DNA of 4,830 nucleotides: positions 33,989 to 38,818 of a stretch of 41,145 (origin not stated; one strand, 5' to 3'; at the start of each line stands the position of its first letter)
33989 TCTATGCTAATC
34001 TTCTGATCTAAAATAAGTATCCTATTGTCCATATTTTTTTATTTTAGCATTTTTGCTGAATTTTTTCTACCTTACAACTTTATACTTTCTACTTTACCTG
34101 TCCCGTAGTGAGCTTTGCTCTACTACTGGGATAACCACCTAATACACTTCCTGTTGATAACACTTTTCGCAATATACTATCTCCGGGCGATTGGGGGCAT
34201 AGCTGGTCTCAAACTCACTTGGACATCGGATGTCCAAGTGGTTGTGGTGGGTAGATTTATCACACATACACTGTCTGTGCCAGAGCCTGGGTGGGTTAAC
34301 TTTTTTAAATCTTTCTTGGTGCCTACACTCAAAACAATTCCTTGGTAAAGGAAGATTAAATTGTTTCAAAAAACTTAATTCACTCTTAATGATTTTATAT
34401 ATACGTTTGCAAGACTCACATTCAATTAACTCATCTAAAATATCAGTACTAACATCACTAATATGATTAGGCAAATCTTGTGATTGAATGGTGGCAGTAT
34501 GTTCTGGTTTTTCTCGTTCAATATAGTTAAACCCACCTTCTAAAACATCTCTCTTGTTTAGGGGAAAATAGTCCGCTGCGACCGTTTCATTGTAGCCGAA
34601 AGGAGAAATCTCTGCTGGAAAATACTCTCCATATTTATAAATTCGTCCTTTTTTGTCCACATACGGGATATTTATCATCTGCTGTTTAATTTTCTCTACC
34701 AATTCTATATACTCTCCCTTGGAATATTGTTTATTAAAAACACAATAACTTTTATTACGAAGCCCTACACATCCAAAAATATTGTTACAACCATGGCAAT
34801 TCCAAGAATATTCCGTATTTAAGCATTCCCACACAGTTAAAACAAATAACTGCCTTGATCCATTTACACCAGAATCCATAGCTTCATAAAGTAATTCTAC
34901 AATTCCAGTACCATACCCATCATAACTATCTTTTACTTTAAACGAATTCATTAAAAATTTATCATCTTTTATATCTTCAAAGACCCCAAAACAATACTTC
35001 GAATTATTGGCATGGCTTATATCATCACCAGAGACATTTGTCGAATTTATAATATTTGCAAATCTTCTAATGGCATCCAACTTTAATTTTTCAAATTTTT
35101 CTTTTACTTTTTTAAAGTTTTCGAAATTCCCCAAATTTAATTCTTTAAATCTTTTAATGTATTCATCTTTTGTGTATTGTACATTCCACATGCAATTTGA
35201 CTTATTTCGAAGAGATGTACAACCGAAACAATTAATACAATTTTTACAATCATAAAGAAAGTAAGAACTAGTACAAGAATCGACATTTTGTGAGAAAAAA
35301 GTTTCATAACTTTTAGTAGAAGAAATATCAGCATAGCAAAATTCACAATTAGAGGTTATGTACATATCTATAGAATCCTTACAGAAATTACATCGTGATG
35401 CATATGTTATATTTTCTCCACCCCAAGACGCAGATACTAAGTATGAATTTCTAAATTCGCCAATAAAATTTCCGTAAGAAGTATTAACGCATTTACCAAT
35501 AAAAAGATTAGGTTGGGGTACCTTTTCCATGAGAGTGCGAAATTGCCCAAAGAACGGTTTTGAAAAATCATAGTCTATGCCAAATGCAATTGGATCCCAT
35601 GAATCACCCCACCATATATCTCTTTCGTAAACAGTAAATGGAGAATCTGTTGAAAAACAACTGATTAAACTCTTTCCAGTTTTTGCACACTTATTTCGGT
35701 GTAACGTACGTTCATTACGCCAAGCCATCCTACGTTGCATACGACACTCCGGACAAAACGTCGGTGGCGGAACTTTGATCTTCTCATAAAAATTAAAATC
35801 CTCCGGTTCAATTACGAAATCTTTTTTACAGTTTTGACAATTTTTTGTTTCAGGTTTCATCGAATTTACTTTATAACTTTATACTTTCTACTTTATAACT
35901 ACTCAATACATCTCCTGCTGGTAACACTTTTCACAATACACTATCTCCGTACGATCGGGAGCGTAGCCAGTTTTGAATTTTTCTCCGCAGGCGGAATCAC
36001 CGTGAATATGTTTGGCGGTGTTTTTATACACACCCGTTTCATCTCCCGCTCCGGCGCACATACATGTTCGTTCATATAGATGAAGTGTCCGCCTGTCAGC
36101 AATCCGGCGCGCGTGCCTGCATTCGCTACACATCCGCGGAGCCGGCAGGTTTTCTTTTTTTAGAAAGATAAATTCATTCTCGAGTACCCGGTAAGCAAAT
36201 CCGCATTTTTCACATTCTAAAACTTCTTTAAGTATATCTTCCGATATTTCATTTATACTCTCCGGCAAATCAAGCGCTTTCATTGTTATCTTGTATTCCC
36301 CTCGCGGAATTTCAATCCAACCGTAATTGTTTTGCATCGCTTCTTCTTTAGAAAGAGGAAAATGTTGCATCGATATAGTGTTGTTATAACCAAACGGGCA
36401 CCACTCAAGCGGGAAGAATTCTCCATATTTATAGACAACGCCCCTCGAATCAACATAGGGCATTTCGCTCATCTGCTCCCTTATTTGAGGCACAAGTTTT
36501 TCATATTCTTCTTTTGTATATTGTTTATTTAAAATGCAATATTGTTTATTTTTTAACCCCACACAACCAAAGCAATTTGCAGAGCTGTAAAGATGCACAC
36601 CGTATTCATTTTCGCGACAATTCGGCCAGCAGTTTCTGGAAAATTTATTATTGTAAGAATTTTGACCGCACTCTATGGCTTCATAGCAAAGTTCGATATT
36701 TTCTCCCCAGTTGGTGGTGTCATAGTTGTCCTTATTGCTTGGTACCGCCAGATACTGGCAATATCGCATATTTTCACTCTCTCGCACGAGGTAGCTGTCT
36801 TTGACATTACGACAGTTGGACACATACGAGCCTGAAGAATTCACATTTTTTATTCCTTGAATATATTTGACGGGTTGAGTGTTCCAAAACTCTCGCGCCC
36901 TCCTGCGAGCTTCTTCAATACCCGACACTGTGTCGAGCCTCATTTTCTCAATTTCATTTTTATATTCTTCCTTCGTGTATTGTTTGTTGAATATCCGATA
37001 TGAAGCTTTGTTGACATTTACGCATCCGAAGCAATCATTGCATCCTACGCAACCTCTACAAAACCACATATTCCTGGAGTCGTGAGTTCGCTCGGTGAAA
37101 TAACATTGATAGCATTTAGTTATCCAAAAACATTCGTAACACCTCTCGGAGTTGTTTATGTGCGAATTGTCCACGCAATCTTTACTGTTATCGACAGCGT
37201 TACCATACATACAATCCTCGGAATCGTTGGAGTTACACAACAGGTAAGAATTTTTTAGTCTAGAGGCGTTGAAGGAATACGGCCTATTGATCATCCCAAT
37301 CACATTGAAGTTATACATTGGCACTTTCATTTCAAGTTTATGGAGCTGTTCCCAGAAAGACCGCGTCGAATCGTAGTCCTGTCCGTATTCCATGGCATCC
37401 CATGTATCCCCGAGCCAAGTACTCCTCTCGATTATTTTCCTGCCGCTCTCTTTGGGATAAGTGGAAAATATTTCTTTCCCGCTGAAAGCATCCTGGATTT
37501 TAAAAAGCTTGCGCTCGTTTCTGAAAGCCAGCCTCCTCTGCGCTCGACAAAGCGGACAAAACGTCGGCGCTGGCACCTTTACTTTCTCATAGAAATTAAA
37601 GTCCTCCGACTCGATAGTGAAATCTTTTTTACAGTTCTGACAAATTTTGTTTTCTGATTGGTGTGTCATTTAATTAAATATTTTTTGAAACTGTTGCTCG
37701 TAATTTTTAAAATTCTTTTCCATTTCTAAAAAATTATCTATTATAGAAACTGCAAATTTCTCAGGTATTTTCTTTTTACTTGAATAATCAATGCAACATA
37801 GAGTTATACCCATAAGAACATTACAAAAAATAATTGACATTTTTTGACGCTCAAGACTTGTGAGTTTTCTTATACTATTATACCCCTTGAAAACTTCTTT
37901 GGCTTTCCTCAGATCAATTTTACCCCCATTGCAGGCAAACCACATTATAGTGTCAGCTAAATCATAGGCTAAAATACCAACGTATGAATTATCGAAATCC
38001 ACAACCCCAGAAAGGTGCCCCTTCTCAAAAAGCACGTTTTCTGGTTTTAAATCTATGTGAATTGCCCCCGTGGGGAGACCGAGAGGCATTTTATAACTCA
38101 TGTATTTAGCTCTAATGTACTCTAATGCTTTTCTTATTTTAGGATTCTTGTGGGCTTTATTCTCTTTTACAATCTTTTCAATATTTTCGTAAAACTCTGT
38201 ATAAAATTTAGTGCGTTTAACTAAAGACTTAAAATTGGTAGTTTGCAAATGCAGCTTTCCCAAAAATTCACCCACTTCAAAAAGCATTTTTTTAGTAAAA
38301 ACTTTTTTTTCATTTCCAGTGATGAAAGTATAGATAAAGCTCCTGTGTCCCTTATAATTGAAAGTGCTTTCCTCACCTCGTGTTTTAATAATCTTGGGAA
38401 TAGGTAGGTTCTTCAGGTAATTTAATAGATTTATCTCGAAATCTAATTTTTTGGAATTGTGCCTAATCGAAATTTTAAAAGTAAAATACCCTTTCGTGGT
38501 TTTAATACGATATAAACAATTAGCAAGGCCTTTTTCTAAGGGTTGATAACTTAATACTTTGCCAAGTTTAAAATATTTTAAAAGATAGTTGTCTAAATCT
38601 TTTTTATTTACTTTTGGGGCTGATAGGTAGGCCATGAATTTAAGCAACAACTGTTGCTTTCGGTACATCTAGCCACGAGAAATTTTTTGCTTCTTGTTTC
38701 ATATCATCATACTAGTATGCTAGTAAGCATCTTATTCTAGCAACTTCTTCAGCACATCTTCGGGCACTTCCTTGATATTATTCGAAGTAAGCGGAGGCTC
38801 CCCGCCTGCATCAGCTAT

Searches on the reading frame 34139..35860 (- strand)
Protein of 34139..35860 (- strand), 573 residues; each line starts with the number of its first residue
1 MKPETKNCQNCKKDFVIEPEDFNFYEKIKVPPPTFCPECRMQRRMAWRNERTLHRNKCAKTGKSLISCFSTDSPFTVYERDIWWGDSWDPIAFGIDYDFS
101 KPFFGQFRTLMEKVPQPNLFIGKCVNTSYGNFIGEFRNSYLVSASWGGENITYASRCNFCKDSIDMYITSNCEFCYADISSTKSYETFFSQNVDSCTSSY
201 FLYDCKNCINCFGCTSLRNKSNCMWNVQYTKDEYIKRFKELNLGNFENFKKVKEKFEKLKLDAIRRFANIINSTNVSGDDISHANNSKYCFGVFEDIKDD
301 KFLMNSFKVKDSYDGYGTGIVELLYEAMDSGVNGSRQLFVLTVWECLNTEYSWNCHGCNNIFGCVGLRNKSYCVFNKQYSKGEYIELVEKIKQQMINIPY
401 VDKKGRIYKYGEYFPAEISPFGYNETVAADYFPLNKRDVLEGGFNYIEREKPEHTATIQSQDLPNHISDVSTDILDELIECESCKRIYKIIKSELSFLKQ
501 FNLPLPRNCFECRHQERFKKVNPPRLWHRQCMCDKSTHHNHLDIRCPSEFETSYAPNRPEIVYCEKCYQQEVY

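Call 7: search_protein_families(library=pfam, proteins=[window:34139-35860:-])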
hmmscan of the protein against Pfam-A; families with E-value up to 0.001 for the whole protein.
window:34139-35860:- (573 aa): 0 families

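Call 10: search_protein_families(library=ncbifam, proteins=[window:34139-35860:-], max_evalue=0.01)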
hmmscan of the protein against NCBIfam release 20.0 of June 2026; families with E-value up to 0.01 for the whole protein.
window:34139-35860:- (573 aa): 0 families

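Call 70: search_protein_families(library=pfam, proteins=[window:34139-35860:-], max_evalue=1)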
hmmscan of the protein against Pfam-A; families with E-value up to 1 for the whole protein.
window:34139-35860:- (573 aa): 1 family
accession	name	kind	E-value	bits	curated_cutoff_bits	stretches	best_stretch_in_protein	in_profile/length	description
PF13451.12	zf_Tbcl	-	0.014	15.8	24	1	5-44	4-44/48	Probable treble clef domain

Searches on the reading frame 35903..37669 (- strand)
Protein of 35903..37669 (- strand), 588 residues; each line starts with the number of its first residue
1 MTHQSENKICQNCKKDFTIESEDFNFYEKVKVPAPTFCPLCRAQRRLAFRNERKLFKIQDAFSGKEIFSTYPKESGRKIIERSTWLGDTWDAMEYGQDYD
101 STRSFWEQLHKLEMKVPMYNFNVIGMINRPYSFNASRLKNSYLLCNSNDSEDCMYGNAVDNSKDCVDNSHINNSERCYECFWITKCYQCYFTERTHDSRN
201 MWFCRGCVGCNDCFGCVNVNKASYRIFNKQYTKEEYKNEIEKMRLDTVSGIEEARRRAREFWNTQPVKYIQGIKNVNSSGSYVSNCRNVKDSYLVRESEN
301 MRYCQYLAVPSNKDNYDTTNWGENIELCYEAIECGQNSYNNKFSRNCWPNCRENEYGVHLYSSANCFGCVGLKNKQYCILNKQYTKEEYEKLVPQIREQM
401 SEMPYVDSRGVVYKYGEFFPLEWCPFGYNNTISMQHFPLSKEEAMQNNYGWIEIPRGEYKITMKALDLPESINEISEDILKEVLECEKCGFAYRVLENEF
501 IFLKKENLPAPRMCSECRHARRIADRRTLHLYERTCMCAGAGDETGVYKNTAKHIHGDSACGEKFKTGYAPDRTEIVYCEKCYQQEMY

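Call 7: search_protein_families(library=pfam, proteins=[window:35903-37669:-])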
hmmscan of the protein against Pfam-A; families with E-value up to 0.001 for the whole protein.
window:35903-37669:- (588 aa): 0 families

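Call 10: search_protein_families(library=ncbifam, proteins=[window:35903-37669:-], max_evalue=0.01)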
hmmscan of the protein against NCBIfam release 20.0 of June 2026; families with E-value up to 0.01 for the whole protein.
window:35903-37669:- (588 aa): 0 families

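Call 70: search_protein_families(library=pfam, proteins=[window:35903-37669:-], max_evalue=1)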
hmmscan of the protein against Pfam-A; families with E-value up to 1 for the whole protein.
window:35903-37669:- (588 aa): 2 families
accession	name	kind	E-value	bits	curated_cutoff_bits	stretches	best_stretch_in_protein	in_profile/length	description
PF23477.1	zf_Tbcl_2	-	0.011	15.8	27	1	559-586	9-36/37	Probable treble clef zinc finger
PF03966.22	Trm112p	-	0.043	14.2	22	1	478-495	20-37/40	Trm112p-like protein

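Call 71: search_solved_structures(query=window:35903-37669:-, max_evalue=1)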
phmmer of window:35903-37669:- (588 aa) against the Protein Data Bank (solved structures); distinct sequences matched with E-value up to 1: 0.

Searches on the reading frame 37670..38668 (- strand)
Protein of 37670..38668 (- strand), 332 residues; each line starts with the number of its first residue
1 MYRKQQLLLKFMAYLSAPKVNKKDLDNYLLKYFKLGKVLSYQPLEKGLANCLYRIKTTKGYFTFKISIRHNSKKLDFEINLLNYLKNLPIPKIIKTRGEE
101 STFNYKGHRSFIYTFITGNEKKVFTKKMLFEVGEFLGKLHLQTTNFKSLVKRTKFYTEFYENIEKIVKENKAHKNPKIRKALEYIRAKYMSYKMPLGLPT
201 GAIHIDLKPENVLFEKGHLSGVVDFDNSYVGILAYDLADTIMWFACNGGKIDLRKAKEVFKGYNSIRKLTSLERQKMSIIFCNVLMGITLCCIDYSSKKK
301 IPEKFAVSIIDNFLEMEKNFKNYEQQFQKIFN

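Call 7: search_protein_families(library=pfam, proteins=[window:37670-38668:-])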
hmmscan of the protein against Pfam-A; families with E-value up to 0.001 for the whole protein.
window:37670-38668:- (332 aa): 1 family
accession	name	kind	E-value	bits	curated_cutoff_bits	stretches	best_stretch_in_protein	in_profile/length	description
PF01636.29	APH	-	1.8e-26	93.8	23.2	1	41-252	2-220/239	Phosphotransferase enzyme family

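Call 10: search_protein_families(library=ncbifam, proteins=[window:37670-38668:-], max_evalue=0.01)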
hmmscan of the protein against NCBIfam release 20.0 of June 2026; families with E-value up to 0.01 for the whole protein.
window:37670-38668:- (332 aa): 8 families
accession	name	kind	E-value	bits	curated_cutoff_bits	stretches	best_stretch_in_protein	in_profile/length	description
NF003558.0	PRK05231.1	equivalog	1.6e-43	148.9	271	1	19-280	6-269/322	homoserine kinase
TIGR00938.1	thrB_alt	equivalog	3.4e-32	112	255.9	1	20-281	7-269/307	homoserine kinase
TIGR02906.1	spore_CotS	subfamily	3.7e-13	49.1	172.7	2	52-171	12-139/314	CotS family spore coat protein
NF008738.0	PRK11768.1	equivalog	6.1e-09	35.7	194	1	73-270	66-261/327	serine/threonine protein kinase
NF053880.1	SprCtKinCotIBac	equivalog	7.7e-07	28.4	550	1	46-146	25-126/328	spore coat kinase CotI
NF041268.1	capreo_Cph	equivalog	0.0011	18.6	390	1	199-239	181-225/285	capreomycin phosphotransferase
NF004800.0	PRK06149.1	equivalog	0.002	16.2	973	1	14-273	11-285/972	aminotransferase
NF000132.2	APH_2pp_Ig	exception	0.0096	15.3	620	0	78-236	63-229/306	aminoglycoside O-phosphotransferase APH(2'')-Ig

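Call 47: find_related_loci(query=window:37670-38668:-, collection=metagenome_contigs, flank=4000)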
Query window:37670-38668:- (332 aa) in metagenome_contigs; peptide patterns used: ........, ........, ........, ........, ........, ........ (x = any residue, [..] = any of these).
252 stretches matched a pattern, but none encodes a relative of the query by tblastn (E <= 1e-3).
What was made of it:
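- The single-protein metagenome scan found no close relative to test (call 47).
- Tried and rejected: Metagenome scan with the kinase protein found no relative (call 47).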

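Call 48: find_homologous_proteins(query=window:37670-38668:-, max_evalue=1e-20)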
Query window:37670-38668:- (332 aa): 36 proteins with E <= 1e-20 among 1224 candidates.
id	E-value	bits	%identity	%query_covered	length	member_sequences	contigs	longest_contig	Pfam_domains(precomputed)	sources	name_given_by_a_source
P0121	1.9e-118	413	59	96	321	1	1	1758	PF01636.30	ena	-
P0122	9.5e-114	398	55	97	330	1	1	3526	PF01636.30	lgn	-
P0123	6.3e-112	392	57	96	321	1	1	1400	PF01636.30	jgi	jgi:homoserine kinase type II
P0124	2.7e-111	390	56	96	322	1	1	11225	PF01636.30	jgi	jgi:homoserine kinase type II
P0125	4.3e-109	383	55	97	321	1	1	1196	PF01636.30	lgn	-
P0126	9.6e-109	381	52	95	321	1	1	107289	PF01636.30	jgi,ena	jgi:homoserine kinase type II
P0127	1.4e-107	378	54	97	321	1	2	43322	PF01636.30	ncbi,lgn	-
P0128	1.9e-106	374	54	97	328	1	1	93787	PF01636.30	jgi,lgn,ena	-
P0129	6.0e-105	369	54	96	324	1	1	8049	PF01636.30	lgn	-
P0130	4.3e-103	363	53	95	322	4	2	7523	PF01636.30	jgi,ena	-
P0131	7.2e-102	359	51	97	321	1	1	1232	PF01636.30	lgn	-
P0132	4.5e-101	356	51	95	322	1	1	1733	PF01636.30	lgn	-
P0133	1.2e-95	338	49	95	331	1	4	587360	PF01636.30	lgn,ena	-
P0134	1.7e-90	321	46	97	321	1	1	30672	PF01636.30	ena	-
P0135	2.3e-87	311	47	95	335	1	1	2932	PF01636.30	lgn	-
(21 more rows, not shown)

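Call 49: find_encoding_contigs(protein=P0127, flank=5000, max_places=1)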
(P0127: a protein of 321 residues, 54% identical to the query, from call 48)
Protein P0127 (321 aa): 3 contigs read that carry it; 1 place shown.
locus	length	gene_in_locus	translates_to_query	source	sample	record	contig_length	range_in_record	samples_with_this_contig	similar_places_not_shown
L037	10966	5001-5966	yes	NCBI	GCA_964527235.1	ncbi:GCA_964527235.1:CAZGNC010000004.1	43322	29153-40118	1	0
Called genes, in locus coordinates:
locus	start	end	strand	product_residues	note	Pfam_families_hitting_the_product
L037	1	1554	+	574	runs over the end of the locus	-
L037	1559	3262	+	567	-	-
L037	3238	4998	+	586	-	-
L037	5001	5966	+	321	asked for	PF01636:APH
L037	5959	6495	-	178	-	PF20803:PaaX_M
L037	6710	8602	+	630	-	PF00012:HSP70, PF06723:MreB_Mbl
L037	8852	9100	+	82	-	-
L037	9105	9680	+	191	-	-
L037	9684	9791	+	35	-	-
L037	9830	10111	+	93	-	PF08922:DUF1905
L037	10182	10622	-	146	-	-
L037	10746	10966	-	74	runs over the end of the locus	-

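Call 50: find_encoding_contigs(protein=P0126, flank=5000, max_places=1)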
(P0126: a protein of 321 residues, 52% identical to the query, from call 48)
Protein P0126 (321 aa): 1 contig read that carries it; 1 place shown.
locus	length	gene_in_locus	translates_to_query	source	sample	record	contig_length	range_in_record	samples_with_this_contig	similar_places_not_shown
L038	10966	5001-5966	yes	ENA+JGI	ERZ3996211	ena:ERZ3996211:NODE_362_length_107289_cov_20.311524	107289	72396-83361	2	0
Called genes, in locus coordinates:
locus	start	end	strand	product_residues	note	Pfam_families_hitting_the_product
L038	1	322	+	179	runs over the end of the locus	PF00186:DHFR_1, PF01872:RibD_C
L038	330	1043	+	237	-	PF01996:F420_ligase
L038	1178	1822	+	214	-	-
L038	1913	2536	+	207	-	PF04138:GtrA_DPMS_TM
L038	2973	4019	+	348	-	PF01565:FAD_binding_4, PF02873:MurB_C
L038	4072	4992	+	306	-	PF01636:APH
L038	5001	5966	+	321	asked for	PF01636:APH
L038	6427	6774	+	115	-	PF02482:Ribosomal_S30AE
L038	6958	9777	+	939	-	PF07517:SecA_DEAD, PF01043:SecA_PP_bind, PF21090:P-loop_SecA, PF07516:SecA_SW, PF02810:SEC-C (weak)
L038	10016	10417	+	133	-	PF12643:MazG-like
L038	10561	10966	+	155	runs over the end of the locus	PF05635:23S_rRNA_IVP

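Call 51: find_encoding_contigs(protein=P0128, flank=5000, max_places=1)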
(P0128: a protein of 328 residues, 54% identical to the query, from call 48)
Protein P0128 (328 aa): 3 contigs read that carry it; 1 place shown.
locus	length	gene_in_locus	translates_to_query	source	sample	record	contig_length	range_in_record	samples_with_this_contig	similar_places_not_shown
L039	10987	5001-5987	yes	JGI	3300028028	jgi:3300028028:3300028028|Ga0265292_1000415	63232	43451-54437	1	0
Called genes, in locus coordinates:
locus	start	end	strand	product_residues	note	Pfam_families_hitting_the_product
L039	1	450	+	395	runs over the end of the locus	PF00091:Tubulin, PF12327:FtsZ_C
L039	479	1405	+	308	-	PF00890:FAD_binding_2 (faint), PF01134:GIDA (faint), PF03486:HI0933_like (faint), PF07992:Pyr_redox_2, PF12831:FAD_oxidored (faint), PF13738:Pyr_redox_3, PF00070:Pyr_redox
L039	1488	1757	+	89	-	-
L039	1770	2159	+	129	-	PF04138:GtrA_DPMS_TM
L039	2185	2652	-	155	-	-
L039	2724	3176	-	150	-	-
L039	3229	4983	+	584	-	-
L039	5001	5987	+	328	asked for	PF01636:APH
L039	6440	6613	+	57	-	PF01381:HTH_3, PF12844:HTH_19, PF13443:HTH_26, PF13560:HTH_31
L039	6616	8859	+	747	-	PF00982:Glyco_transf_20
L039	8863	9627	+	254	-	PF02358:Trehalose_PPase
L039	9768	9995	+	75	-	-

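Call 52: find_encoding_contigs(protein=P0133, flank=5000, max_places=1)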
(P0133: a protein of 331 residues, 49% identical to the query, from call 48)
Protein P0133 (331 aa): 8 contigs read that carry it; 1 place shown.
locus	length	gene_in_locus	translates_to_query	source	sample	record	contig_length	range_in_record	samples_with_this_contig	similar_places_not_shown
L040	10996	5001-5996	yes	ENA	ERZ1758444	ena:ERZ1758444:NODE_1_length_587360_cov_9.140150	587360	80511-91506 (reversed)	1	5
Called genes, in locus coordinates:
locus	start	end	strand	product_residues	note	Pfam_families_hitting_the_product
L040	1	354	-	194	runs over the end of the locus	PF00293:NUDIX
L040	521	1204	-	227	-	PF00625:Guanylate_kin (faint)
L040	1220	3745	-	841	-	PF17900:Peptidase_M1_N, PF01433:Peptidase_M1, PF11838:ERAP1_C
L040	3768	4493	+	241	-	PF02616:SMC_ScpA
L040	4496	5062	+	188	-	PF04079:SMC_ScpB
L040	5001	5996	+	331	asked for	PF01636:APH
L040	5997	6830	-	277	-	PF02557:VanY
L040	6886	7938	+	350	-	PF00953:Glycos_transf_4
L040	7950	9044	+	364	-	PF01098:FTSW_RODA_SPOVE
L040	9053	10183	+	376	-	PF03033:Glyco_transf_28, PF04101:Glyco_tran_28_C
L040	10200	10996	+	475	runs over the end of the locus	PF00749:tRNA-synt_1c, PF19269:Anticodon_2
